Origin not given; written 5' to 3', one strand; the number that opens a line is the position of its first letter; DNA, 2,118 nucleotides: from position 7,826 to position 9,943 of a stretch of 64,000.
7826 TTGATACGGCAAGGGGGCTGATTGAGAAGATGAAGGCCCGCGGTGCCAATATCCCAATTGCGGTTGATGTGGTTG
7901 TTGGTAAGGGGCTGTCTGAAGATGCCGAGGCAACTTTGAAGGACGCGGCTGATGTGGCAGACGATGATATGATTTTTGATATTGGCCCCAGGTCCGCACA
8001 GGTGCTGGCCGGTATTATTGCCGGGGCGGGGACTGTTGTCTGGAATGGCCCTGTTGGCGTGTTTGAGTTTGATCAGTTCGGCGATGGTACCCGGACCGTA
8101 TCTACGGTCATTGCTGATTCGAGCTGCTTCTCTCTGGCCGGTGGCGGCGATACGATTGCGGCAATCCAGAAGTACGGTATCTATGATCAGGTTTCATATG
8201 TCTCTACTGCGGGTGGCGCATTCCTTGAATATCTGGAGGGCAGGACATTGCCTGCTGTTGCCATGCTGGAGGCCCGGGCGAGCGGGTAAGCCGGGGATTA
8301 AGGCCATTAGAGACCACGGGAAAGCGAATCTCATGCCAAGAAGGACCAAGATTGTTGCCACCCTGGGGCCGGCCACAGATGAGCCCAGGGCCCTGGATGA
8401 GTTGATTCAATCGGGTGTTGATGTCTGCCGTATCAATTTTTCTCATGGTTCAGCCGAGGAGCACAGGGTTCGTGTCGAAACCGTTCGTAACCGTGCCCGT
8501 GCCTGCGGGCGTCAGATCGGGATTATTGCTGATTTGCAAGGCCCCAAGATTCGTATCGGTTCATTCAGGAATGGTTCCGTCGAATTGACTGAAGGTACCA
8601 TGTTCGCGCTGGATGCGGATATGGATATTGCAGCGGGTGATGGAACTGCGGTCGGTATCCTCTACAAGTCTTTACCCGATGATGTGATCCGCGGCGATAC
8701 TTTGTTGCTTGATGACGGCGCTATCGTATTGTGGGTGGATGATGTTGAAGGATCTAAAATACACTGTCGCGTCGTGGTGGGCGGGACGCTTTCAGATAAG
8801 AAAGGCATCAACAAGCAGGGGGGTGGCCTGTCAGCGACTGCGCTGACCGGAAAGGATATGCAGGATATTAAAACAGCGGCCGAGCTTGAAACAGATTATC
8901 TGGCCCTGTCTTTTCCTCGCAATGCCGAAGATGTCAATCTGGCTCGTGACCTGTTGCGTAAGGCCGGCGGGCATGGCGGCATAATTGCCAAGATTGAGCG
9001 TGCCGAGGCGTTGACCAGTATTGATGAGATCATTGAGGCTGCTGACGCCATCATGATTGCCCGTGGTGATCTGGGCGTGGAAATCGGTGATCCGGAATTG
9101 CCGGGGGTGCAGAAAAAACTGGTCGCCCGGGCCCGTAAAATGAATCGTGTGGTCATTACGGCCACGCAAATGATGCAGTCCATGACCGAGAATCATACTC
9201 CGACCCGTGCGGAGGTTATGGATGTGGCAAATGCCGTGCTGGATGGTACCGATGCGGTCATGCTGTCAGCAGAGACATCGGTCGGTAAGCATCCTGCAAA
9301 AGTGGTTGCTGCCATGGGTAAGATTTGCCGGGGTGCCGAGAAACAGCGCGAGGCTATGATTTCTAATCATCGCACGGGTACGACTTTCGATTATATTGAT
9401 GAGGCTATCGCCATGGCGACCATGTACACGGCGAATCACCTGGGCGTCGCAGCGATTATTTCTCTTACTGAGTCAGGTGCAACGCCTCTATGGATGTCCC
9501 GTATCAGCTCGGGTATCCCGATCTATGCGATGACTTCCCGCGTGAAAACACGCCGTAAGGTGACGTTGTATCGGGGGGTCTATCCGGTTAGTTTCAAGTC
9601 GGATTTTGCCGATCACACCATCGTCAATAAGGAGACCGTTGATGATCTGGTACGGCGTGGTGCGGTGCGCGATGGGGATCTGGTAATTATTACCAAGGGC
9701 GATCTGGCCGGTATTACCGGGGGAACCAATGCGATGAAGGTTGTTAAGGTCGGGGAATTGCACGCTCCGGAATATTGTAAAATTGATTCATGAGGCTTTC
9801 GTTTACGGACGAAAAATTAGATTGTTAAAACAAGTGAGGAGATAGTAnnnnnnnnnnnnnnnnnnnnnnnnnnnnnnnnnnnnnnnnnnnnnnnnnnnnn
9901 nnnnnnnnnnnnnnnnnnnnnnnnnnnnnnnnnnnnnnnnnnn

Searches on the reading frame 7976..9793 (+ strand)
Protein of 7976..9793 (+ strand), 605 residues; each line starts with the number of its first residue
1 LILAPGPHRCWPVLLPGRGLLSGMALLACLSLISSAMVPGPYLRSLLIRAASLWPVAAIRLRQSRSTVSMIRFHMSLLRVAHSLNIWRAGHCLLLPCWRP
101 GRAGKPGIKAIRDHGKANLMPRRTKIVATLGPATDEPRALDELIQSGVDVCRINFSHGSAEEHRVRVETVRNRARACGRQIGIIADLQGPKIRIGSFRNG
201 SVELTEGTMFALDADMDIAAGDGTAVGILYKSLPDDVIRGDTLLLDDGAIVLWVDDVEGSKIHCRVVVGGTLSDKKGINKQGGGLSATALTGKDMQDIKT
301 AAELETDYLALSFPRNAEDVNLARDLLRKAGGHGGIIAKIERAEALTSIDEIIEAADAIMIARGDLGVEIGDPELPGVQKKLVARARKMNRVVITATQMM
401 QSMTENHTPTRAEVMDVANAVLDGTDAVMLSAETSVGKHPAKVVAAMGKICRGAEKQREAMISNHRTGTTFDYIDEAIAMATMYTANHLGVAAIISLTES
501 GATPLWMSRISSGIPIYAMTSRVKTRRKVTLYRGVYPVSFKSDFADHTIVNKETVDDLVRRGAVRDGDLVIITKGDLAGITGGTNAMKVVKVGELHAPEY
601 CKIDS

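Call 63: search_protein_families(library=pfam, proteins=[window:7976-9793:+], max_evalue=0.00001)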
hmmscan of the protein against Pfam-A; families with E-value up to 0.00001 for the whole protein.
window:7976-9793:+ (605 aa): 2 families
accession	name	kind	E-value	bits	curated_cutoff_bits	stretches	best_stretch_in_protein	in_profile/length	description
PF00224.27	PK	-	3.2e-109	365.4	30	1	122-444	2-328/328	Pyruvate kinase, barrel domain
PF02887.21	PK_C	-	3.8e-33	114.4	28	1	476-590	1-114/114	Pyruvate kinase, alpha/beta domain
